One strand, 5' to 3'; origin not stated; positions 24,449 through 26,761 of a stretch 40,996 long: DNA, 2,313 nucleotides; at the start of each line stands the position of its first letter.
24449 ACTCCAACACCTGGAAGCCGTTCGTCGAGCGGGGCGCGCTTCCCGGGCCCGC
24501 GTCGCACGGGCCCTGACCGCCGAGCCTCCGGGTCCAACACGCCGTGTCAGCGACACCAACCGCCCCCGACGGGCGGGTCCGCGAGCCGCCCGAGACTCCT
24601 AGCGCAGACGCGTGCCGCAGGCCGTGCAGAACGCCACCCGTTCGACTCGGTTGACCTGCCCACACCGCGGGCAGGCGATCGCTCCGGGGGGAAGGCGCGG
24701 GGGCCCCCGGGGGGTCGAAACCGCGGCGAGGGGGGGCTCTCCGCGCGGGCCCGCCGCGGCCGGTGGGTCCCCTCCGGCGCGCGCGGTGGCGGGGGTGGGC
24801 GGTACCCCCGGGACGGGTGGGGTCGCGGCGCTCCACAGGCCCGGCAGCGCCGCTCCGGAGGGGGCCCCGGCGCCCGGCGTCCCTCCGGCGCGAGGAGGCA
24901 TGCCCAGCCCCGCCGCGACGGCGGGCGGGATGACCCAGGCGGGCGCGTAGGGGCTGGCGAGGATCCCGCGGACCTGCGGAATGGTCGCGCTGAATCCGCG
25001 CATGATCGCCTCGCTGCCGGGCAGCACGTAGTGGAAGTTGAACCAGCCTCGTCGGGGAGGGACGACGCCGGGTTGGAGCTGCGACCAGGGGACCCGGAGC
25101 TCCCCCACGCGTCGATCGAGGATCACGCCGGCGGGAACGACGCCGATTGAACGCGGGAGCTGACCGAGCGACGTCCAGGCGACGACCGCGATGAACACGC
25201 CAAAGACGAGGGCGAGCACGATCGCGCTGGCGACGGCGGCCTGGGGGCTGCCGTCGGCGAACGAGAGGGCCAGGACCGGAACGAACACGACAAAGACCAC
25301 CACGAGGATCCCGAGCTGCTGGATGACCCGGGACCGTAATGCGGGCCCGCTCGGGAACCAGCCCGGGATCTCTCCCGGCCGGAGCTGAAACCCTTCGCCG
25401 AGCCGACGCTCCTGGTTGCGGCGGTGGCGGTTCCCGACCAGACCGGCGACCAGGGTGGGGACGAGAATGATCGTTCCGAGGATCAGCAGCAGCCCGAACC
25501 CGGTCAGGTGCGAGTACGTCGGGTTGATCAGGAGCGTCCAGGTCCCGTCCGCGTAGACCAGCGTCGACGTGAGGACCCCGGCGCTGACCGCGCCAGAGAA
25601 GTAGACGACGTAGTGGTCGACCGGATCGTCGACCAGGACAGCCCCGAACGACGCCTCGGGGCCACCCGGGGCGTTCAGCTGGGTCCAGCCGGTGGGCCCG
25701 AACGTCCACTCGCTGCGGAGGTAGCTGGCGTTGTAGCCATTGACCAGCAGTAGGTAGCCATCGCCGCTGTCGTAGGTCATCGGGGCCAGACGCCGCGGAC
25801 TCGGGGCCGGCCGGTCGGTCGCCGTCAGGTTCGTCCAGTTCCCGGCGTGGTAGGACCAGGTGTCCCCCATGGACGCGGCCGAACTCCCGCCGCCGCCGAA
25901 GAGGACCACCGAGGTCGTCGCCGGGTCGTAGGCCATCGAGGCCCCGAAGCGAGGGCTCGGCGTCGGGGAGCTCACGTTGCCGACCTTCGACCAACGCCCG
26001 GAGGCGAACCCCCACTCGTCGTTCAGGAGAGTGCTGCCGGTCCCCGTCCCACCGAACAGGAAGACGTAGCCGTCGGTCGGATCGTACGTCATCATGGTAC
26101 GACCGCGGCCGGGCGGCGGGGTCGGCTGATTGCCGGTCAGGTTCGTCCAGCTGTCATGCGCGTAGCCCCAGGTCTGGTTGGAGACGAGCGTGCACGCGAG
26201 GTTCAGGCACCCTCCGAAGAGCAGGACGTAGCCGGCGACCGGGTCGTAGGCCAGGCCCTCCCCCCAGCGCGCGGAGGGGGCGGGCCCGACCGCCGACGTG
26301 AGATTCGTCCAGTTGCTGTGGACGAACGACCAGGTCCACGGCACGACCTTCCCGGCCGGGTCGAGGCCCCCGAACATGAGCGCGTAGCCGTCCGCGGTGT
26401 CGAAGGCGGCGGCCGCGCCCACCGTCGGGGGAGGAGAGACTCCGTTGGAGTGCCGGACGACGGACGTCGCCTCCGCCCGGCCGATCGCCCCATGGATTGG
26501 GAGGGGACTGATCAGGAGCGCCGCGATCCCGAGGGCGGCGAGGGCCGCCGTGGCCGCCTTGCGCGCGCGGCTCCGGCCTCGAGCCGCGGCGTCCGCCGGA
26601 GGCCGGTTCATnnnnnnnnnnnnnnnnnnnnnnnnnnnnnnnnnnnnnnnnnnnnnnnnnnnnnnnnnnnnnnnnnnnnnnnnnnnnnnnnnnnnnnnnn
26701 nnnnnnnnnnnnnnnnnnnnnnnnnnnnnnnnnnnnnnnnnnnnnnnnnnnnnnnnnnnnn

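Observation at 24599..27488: Self-promoted two-gene module: two membrane proteins sharing a TM-hairpin / PH-like / zinc-ribbon architecture, one with a Kelch ectodomain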

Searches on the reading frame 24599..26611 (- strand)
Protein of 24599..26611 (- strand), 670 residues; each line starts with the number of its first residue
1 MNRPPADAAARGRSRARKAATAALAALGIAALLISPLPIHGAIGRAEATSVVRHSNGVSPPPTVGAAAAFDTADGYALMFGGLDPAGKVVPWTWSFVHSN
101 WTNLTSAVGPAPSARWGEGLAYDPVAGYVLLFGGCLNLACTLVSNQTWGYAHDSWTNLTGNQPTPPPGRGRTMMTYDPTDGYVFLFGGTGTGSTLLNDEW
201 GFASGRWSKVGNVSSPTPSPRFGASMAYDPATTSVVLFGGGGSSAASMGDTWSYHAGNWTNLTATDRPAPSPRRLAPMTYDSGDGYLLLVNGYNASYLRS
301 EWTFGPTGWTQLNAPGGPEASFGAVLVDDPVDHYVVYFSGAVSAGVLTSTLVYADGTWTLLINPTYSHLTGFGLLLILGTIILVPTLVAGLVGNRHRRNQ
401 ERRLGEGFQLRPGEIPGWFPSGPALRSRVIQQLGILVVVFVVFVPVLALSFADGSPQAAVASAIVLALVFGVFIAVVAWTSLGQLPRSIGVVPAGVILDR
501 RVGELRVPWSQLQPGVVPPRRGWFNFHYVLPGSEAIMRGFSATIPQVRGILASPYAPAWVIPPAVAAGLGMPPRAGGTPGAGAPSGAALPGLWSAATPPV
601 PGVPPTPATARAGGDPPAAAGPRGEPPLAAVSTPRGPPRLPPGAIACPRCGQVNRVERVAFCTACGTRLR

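Call 3: search_protein_families(library=pfam, proteins=[window:24599-26611:-], max_evalue=1)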
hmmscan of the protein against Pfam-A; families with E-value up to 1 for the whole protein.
window:24599-26611:- (670 aa): 11 families
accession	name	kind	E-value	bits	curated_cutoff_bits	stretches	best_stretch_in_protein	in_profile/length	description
PF24981.1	Beta-prop_ATRN-LZTR1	-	1.2e-20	74.4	50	2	92-292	18-219/289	Attractin/LZTR1 beta-propeller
PF24681.1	Kelch_KLHDC2_KLHL20_DRC7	-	1.9e-19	70.3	50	2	128-317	10-199/221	KLHDC2/KLHL20/DRC7 Kelch-repeats domain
PF13418.12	Kelch_4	-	1.4e-10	41.4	21.6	2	169-213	2-47/49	Galactose oxidase, central domain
PF13415.12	Kelch_3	-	2.8e-06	27.8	22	2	235-281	4-48/48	Galactose oxidase, central domain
PF13248.11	Zn_ribbon_3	-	0.00061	19.6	27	1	645-669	3-26/26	zinc-ribbon domain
PF13240.11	Zn_Ribbon_1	-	0.013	15.7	25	1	647-669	2-23/23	zinc-ribbon domain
PF12773.13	DZR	-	0.023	15.3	27.3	1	647-669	1-22/45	Double zinc ribbon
PF24463.1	DUF7577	-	0.025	14.6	28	1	644-670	2-27/27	Domain of unknown function (DUF7577)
PF24460.1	DUF7575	-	0.098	12.5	28.5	1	643-669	2-27/28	Domain of unknown function (DUF7575)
PF20237.3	DUF6594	-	0.19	12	30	1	427-479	171-217/238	Family of unknown function (DUF6594)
PF21352.3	Zn_ribbon_Thio2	-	0.99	9.8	27.1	0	646-656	1-11/27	Thioredoxin 2, N-terminal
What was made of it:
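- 25517..26491 (-): Six-bladed Kelch beta-propeller, residues 41-365. It is predicted to be extracellular and N-glycosylated. PF24981 at 1.2e-20, PF24681 at 1.9e-19, PF13418 and PF13415 (call 3).
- On Kelch beta-propeller: gene 2: PF24981 at 74.4 bits (cut-off 50), PF24681 at 70.3 (50), PF13418 at 41.4 (21.6) and PF13415 at 27.8 (22) (call 3).
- Checked: Kelch is solid: PF24981 at 1.2e-20 and PF24681 at 1.9e-19 (call 3).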

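Call 4: search_protein_families(library=ncbifam, proteins=[window:24599-26611:-], max_evalue=1)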
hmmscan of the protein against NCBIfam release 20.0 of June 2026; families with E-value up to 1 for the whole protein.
window:24599-26611:- (670 aa): 1 family
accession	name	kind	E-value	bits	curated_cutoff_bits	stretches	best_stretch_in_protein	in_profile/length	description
NF003214.0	PRK04179.1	equivalog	0.24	11.3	71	1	645-666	18-39/62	50S ribosomal protein L37e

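Call 8: find_homologous_proteins(query=window:24602-26611:-)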
Query window:24602-26611:- (670 aa): 1699 proteins with E <= 0.001 among 8000 candidates; the best 120 are listed.
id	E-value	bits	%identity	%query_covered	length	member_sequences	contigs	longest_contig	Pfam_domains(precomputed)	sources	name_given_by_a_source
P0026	0.0e+0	1452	99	97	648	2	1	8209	PF13418.13,PF24681.2,PF13415.13,PF24981.2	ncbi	-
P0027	1.2e-269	915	66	94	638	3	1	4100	PF13418.13,PF24681.2,PF13415.13,PF24981.2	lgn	-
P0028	3.3e-245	834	61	92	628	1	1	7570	PF13418.13,PF24681.2,PF13415.13,PF24981.2,PF13248.12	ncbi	-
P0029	1.9e-216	739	57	89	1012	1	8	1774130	PF24681.2,PF13415.13,PF12773.14,PF24981.2,PF13248.12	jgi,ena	jgi:hypothetical protein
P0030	5.6e-209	714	55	92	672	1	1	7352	PF13418.13,PF24681.2,PF13415.13,PF24981.2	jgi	-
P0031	5.0e-202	691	55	92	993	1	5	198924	PF24681.2,PF13415.13,PF12773.14,PF24981.2,PF13248.12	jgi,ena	jgi:hypothetical protein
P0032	2.6e-191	656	51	99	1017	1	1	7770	PF24681.2,PF13415.13,PF24981.2,PF13248.12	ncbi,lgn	-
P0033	4.9e-176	606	39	45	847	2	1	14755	PF07646.22,PF13418.13,PF24681.2,PF13415.13,PF24981.2,PF01344.32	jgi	jgi:hypothetical protein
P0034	1.5e-173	597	49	84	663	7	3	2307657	PF13418.13,PF24681.2,PF13415.13,PF24981.2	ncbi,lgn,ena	ncbi:MAG: kelch repeat-containing protein [Thermoplasmata archaeon]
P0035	1.9e-170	587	51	79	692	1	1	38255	PF24681.2,PF13415.13,PF24981.2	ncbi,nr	ncbi:MAG: zinc ribbon domain-containing protein [Thermoplasmata archaeon]|nr:zinc ribbon domain-cont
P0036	4.0e-168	579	49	83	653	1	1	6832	PF24681.2,PF13415.13,PF24981.2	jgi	jgi:hypothetical protein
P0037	7.3e-166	572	47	94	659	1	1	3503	PF24681.2,PF13415.13,PF24981.2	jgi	jgi:Galactose oxidase, central domain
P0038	5.8e-163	562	47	93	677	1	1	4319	PF13418.13,PF24681.2,PF13415.13,PF24981.2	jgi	jgi:Galactose oxidase, central domain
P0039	9.5e-163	562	50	77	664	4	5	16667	PF13418.13,PF24681.2,PF13415.13,PF24981.2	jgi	jgi:hypothetical protein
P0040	1.6e-162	561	47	94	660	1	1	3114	PF13418.13,PF24681.2,PF13415.13,PF24981.2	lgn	-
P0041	7.8e-161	555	49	79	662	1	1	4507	PF13418.13,PF24681.2,PF13415.13,PF24981.2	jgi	jgi:hypothetical protein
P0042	7.9e-157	542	49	78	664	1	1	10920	PF13418.13,PF24681.2,PF13415.13,PF24463.2,PF24981.2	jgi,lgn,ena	jgi:hypothetical protein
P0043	7.6e-147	509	38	44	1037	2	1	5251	PF13418.13,PF24681.2,PF13415.13,PF24981.2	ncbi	-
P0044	4.1e-145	503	44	86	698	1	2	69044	PF13418.13,PF24681.2,PF13415.13,PF24981.2,PF13248.12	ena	-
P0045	7.5e-142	493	44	80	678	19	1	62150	PF24681.2,PF13415.13,PF24981.2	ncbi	-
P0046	8.6e-141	489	43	92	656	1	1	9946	PF13418.13,PF24681.2,PF13415.13,PF24981.2,PF13248.12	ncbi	-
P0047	9.5e-138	479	43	78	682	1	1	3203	PF13418.13,PF24681.2,PF13415.13,PF24981.2,PF13248.12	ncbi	ncbi:MAG TPA: kelch repeat-containing protein [Thermoplasmata archaeon]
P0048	6.9e-137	476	43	78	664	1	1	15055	PF13418.13,PF24681.2,PF13415.13,PF24981.2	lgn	-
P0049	1.8e-136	475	37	51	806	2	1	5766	PF13418.13,PF24681.2,PF13415.13,PF24981.2,PF01344.32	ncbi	-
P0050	1.3e-134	469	39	50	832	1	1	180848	PF13418.13,PF24681.2,PF13415.13,PF24981.2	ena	-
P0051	3.0e-134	467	40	45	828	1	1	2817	PF13418.13,PF24681.2,PF13415.13,PF24981.2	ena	-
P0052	3.1e-134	467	43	77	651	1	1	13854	PF13418.13,PF24681.2,PF13415.13,PF24981.2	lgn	-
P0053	3.8e-132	460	39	92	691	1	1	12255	PF13418.13,PF24681.2,PF13415.13,PF24981.2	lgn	-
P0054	4.7e-129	450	39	98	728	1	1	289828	PF13418.13,PF24681.2,PF13415.13,PF24981.2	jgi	jgi:hypothetical protein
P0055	2.1e-126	441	41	94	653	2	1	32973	PF24681.2,PF13415.13,PF24981.2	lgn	-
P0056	9.0e-124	433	41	92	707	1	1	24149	PF13418.13,PF24681.2,PF13415.13,PF24981.2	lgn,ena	-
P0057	5.0e-121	424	37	46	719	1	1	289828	PF13418.13,PF24681.2,PF13415.13,PF24981.2,PF01344.32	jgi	jgi:Galactose oxidase, central domain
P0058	1.1e-120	423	37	43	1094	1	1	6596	PF01011.29,PF13418.13,PF13360.14,PF24681.2,PF13415.13,PF13570.14,PF24981.2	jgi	jgi:outer membrane protein assembly factor BamB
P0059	2.7e-119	418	37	49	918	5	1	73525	PF13418.13,PF24681.2,PF13415.13,PF24981.2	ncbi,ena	-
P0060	4.8e-118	414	45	79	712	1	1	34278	PF13418.13,PF24681.2,PF13415.13,PF24981.2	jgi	jgi:Galactose oxidase, central domain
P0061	4.7e-117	411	41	44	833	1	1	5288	PF13418.13,PF00801.27,PF24681.2,PF13415.13,PF24981.2,PF18911.7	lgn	-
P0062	5.8e-117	410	37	43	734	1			PF13418.13,PF24681.2,PF13415.13,PF24981.2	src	-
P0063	1.1e-116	409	35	42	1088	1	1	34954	PF13418.13,PF24681.2,PF13415.13,PF24981.2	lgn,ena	-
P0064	3.9e-112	394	37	94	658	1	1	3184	PF24681.2,PF13415.13,PF24981.2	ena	-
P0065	4.6e-112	394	40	92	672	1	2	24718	PF13418.13,PF24681.2,PF13415.13,PF24981.2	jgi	jgi:hypothetical protein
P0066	1.7e-111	392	39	92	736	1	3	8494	PF13418.13,PF24681.2,PF13415.13,PF24981.2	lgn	-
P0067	1.2e-109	386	35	45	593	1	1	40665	PF13418.13,PF24681.2,PF13415.13,PF24981.2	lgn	-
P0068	2.4e-108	382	35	45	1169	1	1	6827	PF13418.13,PF24681.2,PF13415.13,PF24981.2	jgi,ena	-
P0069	5.1e-108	381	38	96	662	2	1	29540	PF24681.2,PF13415.13,PF24981.2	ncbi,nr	ncbi:MAG TPA: kelch repeat-containing protein [Thermoplasmata archaeon]|nr:kelch repeat-containing p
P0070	1.3e-106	376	36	43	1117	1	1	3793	PF13418.13,PF24681.2,PF13415.13,PF24981.2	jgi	jgi:Galactose oxidase, central domain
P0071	3.5e-106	375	39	96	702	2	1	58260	PF13418.13,PF24681.2,PF13415.13,PF24981.2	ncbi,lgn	-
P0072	1.0e-104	370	35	45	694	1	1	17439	PF13418.13,PF24681.2,PF13415.13,PF24981.2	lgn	-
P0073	2.4e-104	369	34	45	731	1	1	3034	PF13418.13,PF24681.2,PF13415.13,PF24981.2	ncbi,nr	ncbi:MAG TPA: kelch repeat-containing protein, partial [Thermoplasmata archaeon]|nr:kelch repeat-con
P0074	3.8e-104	368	40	43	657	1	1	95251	PF13418.13,PF24681.2,PF13415.13,PF24981.2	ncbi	ncbi:MAG: kelch repeat-containing protein [Candidatus Lutacidiplasmatales archaeon]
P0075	3.1e-102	362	39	45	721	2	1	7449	PF13418.13,PF24681.2,PF13415.13,PF24981.2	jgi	-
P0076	4.0e-102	361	37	85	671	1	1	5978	PF13418.13,PF24681.2,PF13415.13,PF24981.2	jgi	jgi:hypothetical protein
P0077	4.3e-101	358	37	43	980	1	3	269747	PF13418.13,PF00801.27,PF24681.2,PF13415.13,PF24981.2,PF18911.7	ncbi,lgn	ncbi:MAG: kelch repeat-containing protein [Thermoplasmata archaeon]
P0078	6.9e-101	357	36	92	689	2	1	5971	PF13418.13,PF24681.2,PF13415.13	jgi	jgi:hypothetical protein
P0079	7.7e-101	357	35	46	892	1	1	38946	PF13418.13,PF24681.2,PF13415.13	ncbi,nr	ncbi:MAG: kelch motif-containing protein [Thermoplasmata archaeon]|nr:kelch motif-containing protein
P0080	8.0e-101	357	38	46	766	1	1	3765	PF13418.13,PF24681.2,PF13415.13,PF24981.2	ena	-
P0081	1.2e-100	356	35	59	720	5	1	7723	PF13418.13,PF24681.2,PF13415.13,PF24981.2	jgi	jgi:hypothetical protein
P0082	3.4e-100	355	41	44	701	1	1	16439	PF13418.13,PF24681.2,PF13415.13,PF24981.2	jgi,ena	-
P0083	3.3e-99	352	37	92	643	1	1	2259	PF13418.13,PF24681.2,PF13415.13,PF24981.2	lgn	-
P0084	1.6e-98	349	40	44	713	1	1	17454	PF13418.13,PF24681.2,PF13415.13,PF24981.2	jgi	jgi:hypothetical protein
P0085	1.7e-98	349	36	38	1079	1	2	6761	PF13418.13,PF24681.2,PF13854.13,PF13415.13,PF24981.2,PF01344.32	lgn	-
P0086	1.9e-98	349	43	36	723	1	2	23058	PF13418.13,PF24681.2,PF13415.13,PF24981.2,PF01344.32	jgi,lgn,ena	-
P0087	5.4e-98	348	34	48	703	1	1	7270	PF13418.13,PF24681.2,PF13415.13,PF24981.2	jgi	jgi:Galactose oxidase, central domain/Kelch motif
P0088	7.6e-98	347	40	45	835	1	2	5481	PF13418.13,PF24681.2,PF13415.13,PF24981.2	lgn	-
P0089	9.6e-98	347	39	43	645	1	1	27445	PF13418.13,PF24681.2,PF13415.13,PF24981.2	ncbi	ncbi:MAG: kelch repeat-containing protein [Candidatus Lutacidiplasmatales archaeon]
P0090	7.4e-97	344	35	43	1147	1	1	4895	PF24681.2,PF13415.13,PF24981.2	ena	-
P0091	1.2e-96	343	36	46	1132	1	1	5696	PF13418.13,PF24681.2,PF13415.13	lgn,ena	-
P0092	1.3e-96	343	35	44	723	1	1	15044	PF13418.13,PF24681.2,PF13415.13,PF24981.2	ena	-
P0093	4.4e-96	341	35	44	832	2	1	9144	PF13418.13,PF24681.2,PF13415.13,PF24981.2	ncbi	-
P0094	5.0e-96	341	34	44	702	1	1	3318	PF13418.13,PF24681.2,PF13415.13,PF24981.2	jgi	jgi:Kelch motif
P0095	2.0e-95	339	37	46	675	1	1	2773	PF13418.13,PF24681.2,PF13415.13,PF24981.2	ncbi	-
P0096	2.9e-95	339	39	42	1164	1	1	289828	PF24681.2,PF13415.13,PF24981.2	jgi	jgi:hypothetical protein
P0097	3.8e-95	338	37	45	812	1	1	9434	PF13418.13,PF24681.2,PF13415.13,PF24981.2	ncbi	-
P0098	2.3e-94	336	37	45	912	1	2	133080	PF13418.13,PF24681.2,PF13415.13,PF24981.2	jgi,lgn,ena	-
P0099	7.0e-94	334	39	45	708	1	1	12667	PF13418.13,PF24681.2,PF13415.13,PF24981.2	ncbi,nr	ncbi:MAG: kelch repeat-containing protein [Thermoplasmata archaeon]|nr:kelch repeat-containing prote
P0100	1.8e-93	333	40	82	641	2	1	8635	PF24681.2,PF13415.13,PF24981.2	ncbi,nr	ncbi:MAG TPA: kelch repeat-containing protein [Thermoplasmata archaeon]|nr:kelch repeat-containing p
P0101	2.5e-93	332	37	46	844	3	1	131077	PF13418.13,PF24681.2,PF13415.13,PF24981.2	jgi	jgi:Galactose oxidase, central domain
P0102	2.8e-93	332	36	46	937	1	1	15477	PF13418.13,PF24681.2,PF13415.13,PF24981.2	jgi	jgi:hypothetical protein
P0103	3.3e-93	332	34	46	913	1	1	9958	PF13418.13,PF24681.2,PF13415.13,PF24981.2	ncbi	-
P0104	4.7e-93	331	39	44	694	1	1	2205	PF13418.13,PF24681.2,PF13415.13,PF24981.2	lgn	-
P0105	8.8e-93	330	37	77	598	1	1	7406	PF24681.2,PF13415.13,PF24981.2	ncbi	ncbi:MAG: hypothetical protein ACHQ16_01590, partial [Candidatus Lutacidiplasmatales archaeon]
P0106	3.5e-92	328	33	45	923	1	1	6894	PF24681.2,PF13415.13,PF24981.2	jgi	jgi:hypothetical protein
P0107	3.8e-92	328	36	46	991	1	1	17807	PF13418.13,PF00801.27,PF24681.2,PF13415.13,PF24981.2,PF18911.7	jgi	jgi:hypothetical protein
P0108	4.0e-92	328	37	45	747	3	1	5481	PF13418.13,PF24681.2,PF13415.13,PF24981.2,PF01344.32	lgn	-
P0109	1.4e-91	326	35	46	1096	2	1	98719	PF24681.2,PF13415.13,PF24981.2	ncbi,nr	ncbi:MAG TPA: kelch repeat-containing protein [Thermoplasmata archaeon]|nr:kelch repeat-containing p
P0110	1.7e-91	326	34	45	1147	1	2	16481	PF13418.13,PF00801.27,PF24681.2,PF13415.13,PF24981.2,PF18911.7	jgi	jgi:hypothetical protein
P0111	2.2e-91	326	38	44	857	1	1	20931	PF13418.13,PF00801.27,PF24681.2,PF13415.13,PF24981.2,PF18911.7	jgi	jgi:hypothetical protein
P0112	3.6e-91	325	35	49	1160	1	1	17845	PF13418.13,PF24681.2,PF13415.13,PF24981.2,PF19077.7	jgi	jgi:hypothetical protein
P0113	4.1e-91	325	35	43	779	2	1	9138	PF13418.13,PF24681.2,PF13415.13,PF24981.2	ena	-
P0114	6.3e-91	324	33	44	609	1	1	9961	PF13418.13,PF24681.2,PF13415.13,PF24981.2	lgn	-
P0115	7.1e-91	324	37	48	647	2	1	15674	PF13418.13,PF24681.2,PF13854.13,PF13415.13,PF24981.2,PF01344.32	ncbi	ncbi:MAG: kelch repeat-containing protein, partial [Candidatus Lutacidiplasmatales archaeon]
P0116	9.2e-90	320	34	47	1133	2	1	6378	PF00801.27,PF13573.13,PF24681.2,PF13415.13,PF24981.2,PF18911.7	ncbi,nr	ncbi:MAG: PKD domain-containing protein, partial [Thermoplasmata archaeon]|nr:PKD domain-containing 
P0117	1.1e-89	320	38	45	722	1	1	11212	PF13418.13,PF24681.2,PF13415.13,PF24981.2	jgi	jgi:hypothetical protein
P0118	1.3e-89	320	35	39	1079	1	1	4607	PF13418.13,PF24681.2,PF13415.13,PF24981.2,PF01344.32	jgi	jgi:hypothetical protein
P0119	1.5e-88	316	49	50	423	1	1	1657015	PF24681.2,PF13415.13,PF24981.2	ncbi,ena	-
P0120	1.7e-88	316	37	77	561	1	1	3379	PF13418.13,PF24681.2,PF13415.13,PF24981.2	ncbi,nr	ncbi:MAG TPA: kelch repeat-containing protein, partial [Thermoplasmata archaeon]|nr:kelch repeat-con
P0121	5.5e-88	314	35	44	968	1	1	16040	PF01011.29,PF13418.13,PF13360.14,PF24681.2,PF13415.13,PF13570.14,PF24981.2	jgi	jgi:outer membrane protein assembly factor BamB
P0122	8.5e-88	314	38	37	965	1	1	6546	PF00801.27,PF24681.2,PF13415.13,PF24981.2,PF18911.7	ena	-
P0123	1.1e-87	313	41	45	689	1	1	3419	PF13418.13,PF24681.2,PF13415.13,PF24981.2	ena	-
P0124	1.2e-87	313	36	44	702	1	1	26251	PF13418.13,PF24681.2,PF13415.13,PF24981.2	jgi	jgi:Galactose oxidase, central domain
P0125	1.4e-87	313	30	48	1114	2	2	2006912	PF13418.13,PF24681.2,PF13415.13,PF24981.2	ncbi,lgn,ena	ncbi:MAG: kelch repeat-containing protein [Thermoplasmata archaeon]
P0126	1.7e-87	313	33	54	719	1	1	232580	PF13418.13,PF24681.2,PF13415.13,PF24981.2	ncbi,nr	ncbi:MAG: kelch motif-containing protein [Thermoplasmata archaeon]|nr:kelch motif-containing protein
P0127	8.5e-87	311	35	49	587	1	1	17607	PF13418.13,PF24681.2,PF13415.13,PF24981.2,PF01344.32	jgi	jgi:hypothetical protein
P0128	2.8e-86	309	30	44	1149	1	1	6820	PF07646.22,PF13418.13,PF24681.2,PF13854.13,PF13415.13,PF03089.21,PF24981.2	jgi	jgi:cysteine-rich repeat protein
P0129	6.0e-86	308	39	77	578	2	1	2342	PF24681.2,PF13415.13,PF24981.2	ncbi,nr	ncbi:MAG TPA: hypothetical protein VJQ43_03670, partial [Thermoplasmata archaeon]|nr:hypothetical pr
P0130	9.1e-86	307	32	45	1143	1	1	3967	PF24681.2,PF13415.13,PF24981.2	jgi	jgi:hypothetical protein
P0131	2.7e-85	306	34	91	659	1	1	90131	PF24681.2,PF13415.13,PF24981.2,PF13248.12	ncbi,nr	ncbi:MAG: zinc ribbon domain-containing protein [Thermoplasmata archaeon]|nr:zinc ribbon domain-cont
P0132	2.9e-85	305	37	46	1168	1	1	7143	PF24681.2,PF13415.13,PF24981.2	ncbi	-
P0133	5.2e-85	305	38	43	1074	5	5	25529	PF13418.13,PF24681.2,PF13415.13,PF24981.2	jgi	jgi:hypothetical protein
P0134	5.2e-85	305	37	46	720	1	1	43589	PF13418.13,PF24681.2,PF13415.13,PF24981.2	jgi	jgi:galactose oxidase-like protein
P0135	6.6e-85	304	41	58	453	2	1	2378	PF13418.13,PF24681.2,PF13415.13,PF24981.2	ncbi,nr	ncbi:MAG: hypothetical protein L3J87_05560, partial [Thermoplasmata archaeon]|nr:hypothetical protei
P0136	6.7e-85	304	39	43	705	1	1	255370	PF13418.13,PF24681.2,PF13415.13,PF24981.2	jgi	jgi:Galactose oxidase, central domain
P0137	2.2e-84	303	35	43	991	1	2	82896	PF13418.13,PF00801.27,PF24681.2,PF13415.13,PF24981.2,PF18911.7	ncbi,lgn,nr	ncbi:MAG TPA: PKD domain-containing protein [Thermoplasmata archaeon]|nr:PKD domain-containing prote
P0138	2.8e-84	302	36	48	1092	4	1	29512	PF01011.29,PF13418.13,PF13360.14,PF24681.2,PF13854.13,PF13415.13,PF13570.14,PF24981.2,PF01344.32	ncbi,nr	ncbi:MAG TPA: kelch repeat-containing protein [Thermoplasmata archaeon]|nr:kelch repeat-containing p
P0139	8.1e-84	301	34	90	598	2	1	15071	PF13418.13,PF24681.2,PF13415.13,PF24981.2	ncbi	-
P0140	8.3e-84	301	35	44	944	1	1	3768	PF13418.13,PF24681.2,PF13415.13,PF24981.2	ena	-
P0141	9.1e-84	301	37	43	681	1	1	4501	PF13418.13,PF24681.2,PF13415.13,PF24981.2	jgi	-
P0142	2.3e-83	299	38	42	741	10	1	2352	PF13418.13,PF24681.2,PF13415.13,PF24981.2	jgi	jgi:hypothetical protein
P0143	5.5e-83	298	36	55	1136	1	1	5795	PF07646.22,PF13418.13,PF24681.2,PF13415.13,PF24981.2,PF09099.17,PF00041.28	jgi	jgi:hypothetical protein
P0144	8.3e-83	297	41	41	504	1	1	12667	PF13418.13,PF24681.2,PF13415.13,PF24981.2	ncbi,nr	ncbi:MAG: hypothetical protein L3K15_08305, partial [Thermoplasmata archaeon]|nr:hypothetical protei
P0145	1.1e-82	297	36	45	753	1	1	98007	PF13418.13,PF00801.27,PF24681.2,PF13415.13,PF24981.2,PF18911.7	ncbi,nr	ncbi:MAG: PKD domain-containing protein [Thermoplasmata archaeon]|nr:PKD domain-containing protein [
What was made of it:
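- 24599..26611 (-): Gene 2 CDS, 670 aa. There are more than 30 full-length orthologues (call 8).
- Closest known: Membrane-anchored Kelch-repeat proteins of Thermoplasmata. Same: At least 1699 homologues were found, many from Thermoplasmata or Lutacidiplasmatales, often combined with PKD domains (call 8).
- Closest known: Membrane-anchored Kelch-repeat proteins of Thermoplasmata. Different: Most cover only the Kelch half of the query (36-59% coverage in call 8).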
